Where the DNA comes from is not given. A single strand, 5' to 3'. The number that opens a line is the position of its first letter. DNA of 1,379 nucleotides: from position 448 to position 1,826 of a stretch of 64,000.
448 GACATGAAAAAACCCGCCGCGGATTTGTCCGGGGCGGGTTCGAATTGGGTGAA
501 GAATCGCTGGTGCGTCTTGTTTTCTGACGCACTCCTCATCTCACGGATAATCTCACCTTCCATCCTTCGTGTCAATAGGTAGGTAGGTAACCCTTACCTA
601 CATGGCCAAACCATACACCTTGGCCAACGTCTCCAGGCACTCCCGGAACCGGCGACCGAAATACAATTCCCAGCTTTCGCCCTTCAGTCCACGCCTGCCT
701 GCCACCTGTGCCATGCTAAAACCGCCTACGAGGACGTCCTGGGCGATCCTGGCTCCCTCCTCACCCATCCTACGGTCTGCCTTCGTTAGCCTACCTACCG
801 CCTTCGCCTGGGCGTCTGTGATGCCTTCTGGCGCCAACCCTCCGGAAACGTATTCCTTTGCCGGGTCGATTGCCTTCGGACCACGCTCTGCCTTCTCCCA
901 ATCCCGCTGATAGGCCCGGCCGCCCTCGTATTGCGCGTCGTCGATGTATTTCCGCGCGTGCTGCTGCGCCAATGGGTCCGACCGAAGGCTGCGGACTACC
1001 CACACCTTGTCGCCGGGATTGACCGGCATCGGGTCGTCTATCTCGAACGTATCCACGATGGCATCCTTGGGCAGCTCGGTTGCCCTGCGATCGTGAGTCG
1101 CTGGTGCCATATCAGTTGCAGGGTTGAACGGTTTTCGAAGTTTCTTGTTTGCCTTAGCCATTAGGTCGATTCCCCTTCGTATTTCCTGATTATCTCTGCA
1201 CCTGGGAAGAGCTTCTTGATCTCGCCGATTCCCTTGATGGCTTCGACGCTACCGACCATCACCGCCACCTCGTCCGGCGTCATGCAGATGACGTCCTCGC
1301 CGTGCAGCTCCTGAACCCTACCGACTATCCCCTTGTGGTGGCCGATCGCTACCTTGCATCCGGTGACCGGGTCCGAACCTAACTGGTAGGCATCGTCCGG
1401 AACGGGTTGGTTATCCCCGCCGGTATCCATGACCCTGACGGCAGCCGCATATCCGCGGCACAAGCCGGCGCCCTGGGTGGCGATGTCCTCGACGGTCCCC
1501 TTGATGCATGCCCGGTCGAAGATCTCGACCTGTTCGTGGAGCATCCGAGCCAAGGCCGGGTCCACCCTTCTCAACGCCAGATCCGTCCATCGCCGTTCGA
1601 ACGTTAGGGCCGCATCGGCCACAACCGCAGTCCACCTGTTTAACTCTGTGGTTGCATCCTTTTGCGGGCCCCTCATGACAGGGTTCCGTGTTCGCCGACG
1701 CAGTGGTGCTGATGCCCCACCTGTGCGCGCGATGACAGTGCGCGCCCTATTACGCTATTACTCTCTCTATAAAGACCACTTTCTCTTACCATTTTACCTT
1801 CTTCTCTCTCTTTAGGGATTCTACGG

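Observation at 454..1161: Regulator gene, then (TACC)n-flanked promoter, structured leader, strong terminator and next gene: a lambda Q/PR'/tR'-like late switch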

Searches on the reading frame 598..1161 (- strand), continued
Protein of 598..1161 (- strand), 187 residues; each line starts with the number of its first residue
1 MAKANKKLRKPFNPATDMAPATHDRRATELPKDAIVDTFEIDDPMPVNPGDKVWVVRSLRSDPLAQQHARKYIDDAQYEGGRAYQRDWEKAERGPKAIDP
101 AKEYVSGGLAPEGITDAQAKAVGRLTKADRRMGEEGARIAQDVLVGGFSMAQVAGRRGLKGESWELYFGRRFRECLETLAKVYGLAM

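Call 52: fold_search(model_id=the predicted structure, library=pdb)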
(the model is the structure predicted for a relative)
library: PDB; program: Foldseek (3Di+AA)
matches with E <= 10: 258; with E <= 0.001: 0
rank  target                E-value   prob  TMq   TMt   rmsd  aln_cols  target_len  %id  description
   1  6dv9_F                2.5e-01  0.90  0.31  0.33  13.0       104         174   15  Crystal structure of Mycobacterium tuberculosis transcription initiation complex(ECF sigma factor L) containing 5nt RN (released 2019-02-20)
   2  6pfv_G                4.6e-01  0.35  0.24  0.21  16.6       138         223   11  Structure of S. venezuelae RisG-WhiG-c-di-GMP complex: orthorhombic crystal form (released 2019-11-13)
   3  9qwr_A                5.7e-01  0.38  0.24  0.27  11.3       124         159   13  MIC60 helical bundle dimer (released 2026-02-25)
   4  8ka6_A                6.0e-01  0.23  0.22  0.26   9.8       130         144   16  De novo design protein -NA7 (released 2024-08-07)
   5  2gsc_D                6.0e-01  0.18  0.18  0.26  14.3       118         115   15  Crystal Structure of the Conserved Hypothetical Cytosolic Protein Xcc0516 from Xanthomonas campestris (released 2006-10-03)
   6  8x6g_H                6.4e-01  0.94  0.32  0.25   4.7        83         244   16  Cryo-EM structure of Staphylococcus aureus sigB-dependent RNAP-promoter open complex (released 2024-06-05)
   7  1zym_A                6.7e-01  0.13  0.18  0.14  13.3       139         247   14  AMINO TERMINAL DOMAIN OF ENZYME I FROM ESCHERICHIA COLI (released 1996-12-07)
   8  1rp3_E                7.1e-01  0.54  0.26  0.22   8.5       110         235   15  Cocrystal structure of the flagellar sigma/anti-sigma complex, Sigma-28/FlgM (released 2004-04-06)
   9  2gsc_E                7.1e-01  0.16  0.18  0.28  14.4       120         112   14  Crystal Structure of the Conserved Hypothetical Cytosolic Protein Xcc0516 from Xanthomonas campestris (released 2006-10-03)
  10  2gsc_C                7.9e-01  0.18  0.18  0.28  13.8       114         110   13  Crystal Structure of the Conserved Hypothetical Cytosolic Protein Xcc0516 from Xanthomonas campestris (released 2006-10-03)
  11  7nc9_A                8.4e-01  0.08  0.17  0.15  13.4       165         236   15  Glutathione-S-transferase GliG mutant H26N (released 2021-05-12)
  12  9qwr_B                8.9e-01  0.33  0.24  0.26  11.3       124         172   12  MIC60 helical bundle dimer (released 2026-02-25)
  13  1x8z_B                8.9e-01  0.21  0.24  0.28  16.3       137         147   12  Crystal structure of a pectin methylesterase inhibitor from Arabidopsis thaliana (released 2004-12-28)
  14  7ncp_A                8.9e-01  0.08  0.18  0.16  13.3       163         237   15  Glutathione-S-transferase GliG mutant K127A (released 2021-05-12)
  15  5zx2_F                9.3e-01  0.33  0.28  0.30  28.3       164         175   15  Mycobacterium tuberculosis RNA polymerase transcription initiation complex with ECF sigma factor sigma H and 7nt RNA (released 2019-03-20)
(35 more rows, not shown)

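Call 60: search_protein_families(library=ncbifam, proteins=[window:598-1161:-], max_evalue=0.1)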
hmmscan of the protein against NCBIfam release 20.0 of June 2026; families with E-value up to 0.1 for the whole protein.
window:598-1161:- (187 aa): 0 families

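Call 71: find_encoding_contigs(protein=P0002, flank=6000, max_places=2)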
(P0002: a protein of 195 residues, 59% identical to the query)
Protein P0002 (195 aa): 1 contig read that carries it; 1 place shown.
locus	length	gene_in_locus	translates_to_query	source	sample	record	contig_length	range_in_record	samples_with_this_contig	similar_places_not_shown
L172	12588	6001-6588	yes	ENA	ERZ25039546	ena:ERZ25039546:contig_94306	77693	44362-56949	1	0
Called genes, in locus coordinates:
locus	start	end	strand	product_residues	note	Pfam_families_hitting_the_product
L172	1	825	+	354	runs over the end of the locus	-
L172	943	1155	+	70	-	-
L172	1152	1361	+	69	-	-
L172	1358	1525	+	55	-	-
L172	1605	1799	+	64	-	-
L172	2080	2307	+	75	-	-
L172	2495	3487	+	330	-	PF16793:RepB_primase (weak)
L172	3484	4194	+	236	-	-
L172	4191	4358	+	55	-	-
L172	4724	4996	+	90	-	-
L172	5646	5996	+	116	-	-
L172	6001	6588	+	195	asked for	-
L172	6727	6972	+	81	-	-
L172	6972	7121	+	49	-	-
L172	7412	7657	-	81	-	-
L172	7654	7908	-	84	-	-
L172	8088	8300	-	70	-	-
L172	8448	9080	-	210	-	PF10979:DUF2786, PF23771:DUF7168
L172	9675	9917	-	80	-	-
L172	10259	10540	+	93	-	-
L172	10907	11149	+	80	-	-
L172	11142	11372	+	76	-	-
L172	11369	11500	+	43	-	-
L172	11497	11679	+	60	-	-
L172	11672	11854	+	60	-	-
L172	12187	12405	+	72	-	PF00313:CSD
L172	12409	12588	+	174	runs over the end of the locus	-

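Call 72: find_encoding_contigs(protein=P0082, flank=6000, max_places=2)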
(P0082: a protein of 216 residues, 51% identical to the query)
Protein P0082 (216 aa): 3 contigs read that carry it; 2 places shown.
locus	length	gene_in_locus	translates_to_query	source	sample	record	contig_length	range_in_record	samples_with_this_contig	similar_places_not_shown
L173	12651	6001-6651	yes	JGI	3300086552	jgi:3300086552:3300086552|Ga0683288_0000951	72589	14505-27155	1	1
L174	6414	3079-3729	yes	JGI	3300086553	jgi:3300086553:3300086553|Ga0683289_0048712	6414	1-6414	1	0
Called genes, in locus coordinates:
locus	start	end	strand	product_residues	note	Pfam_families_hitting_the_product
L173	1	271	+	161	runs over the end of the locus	-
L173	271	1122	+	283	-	PF13479:AAA_24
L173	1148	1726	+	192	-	-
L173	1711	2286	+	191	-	-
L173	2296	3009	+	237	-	-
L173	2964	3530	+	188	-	-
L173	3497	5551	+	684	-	PF13481:AAA_25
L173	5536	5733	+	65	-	-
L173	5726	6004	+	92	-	-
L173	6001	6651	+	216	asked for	-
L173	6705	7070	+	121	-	-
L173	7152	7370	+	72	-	-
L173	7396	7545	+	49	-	-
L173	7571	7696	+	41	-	-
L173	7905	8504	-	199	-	PF00239:Resolvase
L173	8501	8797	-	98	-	-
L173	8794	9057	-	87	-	-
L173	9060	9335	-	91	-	-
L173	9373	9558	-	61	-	-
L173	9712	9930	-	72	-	-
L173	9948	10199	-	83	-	-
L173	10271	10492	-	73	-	-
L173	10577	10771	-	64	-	-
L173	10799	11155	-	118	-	-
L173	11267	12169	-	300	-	PF17338:GP88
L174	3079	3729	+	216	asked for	-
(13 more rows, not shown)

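Call 92: search_protein_families(library=pfam, proteins=[L172:6727-6972:+, L173:6705-7070:+, L172:5646-5996:+, L173:5726-6004:+, L001:6670-6828:+, L001:6872-7108:+], max_evalue=0.05)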
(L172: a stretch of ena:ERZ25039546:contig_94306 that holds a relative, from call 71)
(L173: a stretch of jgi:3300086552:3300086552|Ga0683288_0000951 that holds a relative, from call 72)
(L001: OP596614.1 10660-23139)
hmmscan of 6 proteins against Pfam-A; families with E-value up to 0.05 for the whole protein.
L172:6727-6972:+ (81 aa): 0 families

L173:6705-7070:+ (121 aa): 0 families

L172:5646-5996:+ (116 aa): 0 families

L173:5726-6004:+ (92 aa): 0 families

L001:6670-6828:+ (52 aa): 0 families

L001:6872-7108:+ (78 aa): 0 families

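Call 102: search_protein_representatives(alignment_id=A1)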
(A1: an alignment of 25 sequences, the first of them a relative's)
Query: 25 sequences, 187 profile positions. Proteins with E-value up to 0.001 (for the whole library): 1608; up to 1e-10: 830; up to 1e-30: 205. The best 150 are listed.
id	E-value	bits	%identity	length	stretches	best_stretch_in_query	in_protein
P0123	1.5e-92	324.8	-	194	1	1-184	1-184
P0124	2.2e-82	291.6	-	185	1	3-181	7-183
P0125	4.7e-82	290.6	-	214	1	1-172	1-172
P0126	9.6e-77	273.3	-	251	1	4-180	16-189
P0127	8.2e-75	267.0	-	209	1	1-162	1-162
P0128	1.0e-72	260.2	-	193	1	5-186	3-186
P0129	4.9e-72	257.9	-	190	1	4-180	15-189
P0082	2.3e-70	252.5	-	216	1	3-182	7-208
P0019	4.9e-69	248.2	-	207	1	3-181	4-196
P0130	4.5e-68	245.0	-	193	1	4-181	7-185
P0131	1.7e-66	239.9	-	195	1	1-183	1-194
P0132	4.9e-66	238.4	-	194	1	2-183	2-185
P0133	4.4e-65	235.3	-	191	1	2-182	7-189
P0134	5.3e-65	235.0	-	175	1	34-165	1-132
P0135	2.3e-63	229.6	-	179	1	56-185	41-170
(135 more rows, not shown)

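Call 106: search_dna_similar(query=L096:5001-5582:+, collection=phages, mode=protein, max_evalue=0.001, max_rows=30)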
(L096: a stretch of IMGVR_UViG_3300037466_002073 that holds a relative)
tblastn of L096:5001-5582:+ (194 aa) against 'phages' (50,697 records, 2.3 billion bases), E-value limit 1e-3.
Records with a match: 1; places in all: 1; records where one place covers at least 80% of the query: 1.
Best place of each record, by identity: <60% 1.
By first word of the organism name: Bradyrhizobium 1.
By host as written in the record: Bradyrhizobium elkanii USDA 76 1.
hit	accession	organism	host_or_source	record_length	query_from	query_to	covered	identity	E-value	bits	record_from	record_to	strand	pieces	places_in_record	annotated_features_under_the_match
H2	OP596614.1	Bradyrhizobium phage ppBeUSDA76-2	Bradyrhizobium elkanii USDA 76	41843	14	178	85%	47.9%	2e-36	139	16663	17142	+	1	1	hypothetical protein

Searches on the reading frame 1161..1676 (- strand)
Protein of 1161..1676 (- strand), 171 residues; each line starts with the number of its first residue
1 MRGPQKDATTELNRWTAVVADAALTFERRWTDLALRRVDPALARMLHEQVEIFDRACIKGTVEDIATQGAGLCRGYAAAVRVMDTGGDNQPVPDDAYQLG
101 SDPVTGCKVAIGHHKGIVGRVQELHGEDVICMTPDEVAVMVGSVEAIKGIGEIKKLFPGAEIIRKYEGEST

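Call 3: search_protein_families(library=pfam, proteins=[window:1161-1676:-], max_evalue=1)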
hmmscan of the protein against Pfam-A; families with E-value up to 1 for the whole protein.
window:1161-1676:- (171 aa): 0 families

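Call 14: search_protein_families(library=phrogs, proteins=[window:1161-1676:-], max_evalue=0.01)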
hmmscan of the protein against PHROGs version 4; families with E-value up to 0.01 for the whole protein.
window:1161-1676:- (171 aa): 0 families

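Call 32: search_solved_structures(query=window:1161-1676:-, max_evalue=10, show_alignments=1)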
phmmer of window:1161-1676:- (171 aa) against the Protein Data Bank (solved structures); distinct sequences matched with E-value up to 10: 4.
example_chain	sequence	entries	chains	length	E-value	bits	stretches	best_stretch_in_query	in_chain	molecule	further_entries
9tfo_A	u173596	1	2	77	0.38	13.6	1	120-163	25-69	Integrated HMA domain of Rmo2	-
5m72_A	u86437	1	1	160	0.56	13.1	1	3-44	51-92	Signal recognition particle subunit SRP72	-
5wrv_B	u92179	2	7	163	0.58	13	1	3-44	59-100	Signal recognition particle subunit SRP72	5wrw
6frk_r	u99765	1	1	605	1.9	11.3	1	3-44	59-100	Signal recognition particle subunit SRP72,Signal recognition particle subunit SRP72,Signal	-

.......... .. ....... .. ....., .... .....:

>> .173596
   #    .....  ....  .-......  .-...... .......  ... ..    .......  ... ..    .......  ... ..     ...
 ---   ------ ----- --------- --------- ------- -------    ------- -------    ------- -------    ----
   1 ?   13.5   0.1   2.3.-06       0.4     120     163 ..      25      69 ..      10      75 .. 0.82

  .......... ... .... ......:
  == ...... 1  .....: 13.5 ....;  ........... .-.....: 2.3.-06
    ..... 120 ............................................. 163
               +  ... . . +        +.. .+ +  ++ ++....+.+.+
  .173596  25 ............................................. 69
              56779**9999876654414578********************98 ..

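Call 60: search_protein_families(library=ncbifam, proteins=[window:1161-1676:-], max_evalue=0.1)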
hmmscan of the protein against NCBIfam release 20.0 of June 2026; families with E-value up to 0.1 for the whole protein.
window:1161-1676:- (171 aa): 1 family
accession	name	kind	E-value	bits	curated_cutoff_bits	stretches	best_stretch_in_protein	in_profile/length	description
NF003580.0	PRK05248.3-1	equivalog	0.013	15.7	237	1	97-148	3-55/122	hypothetical protein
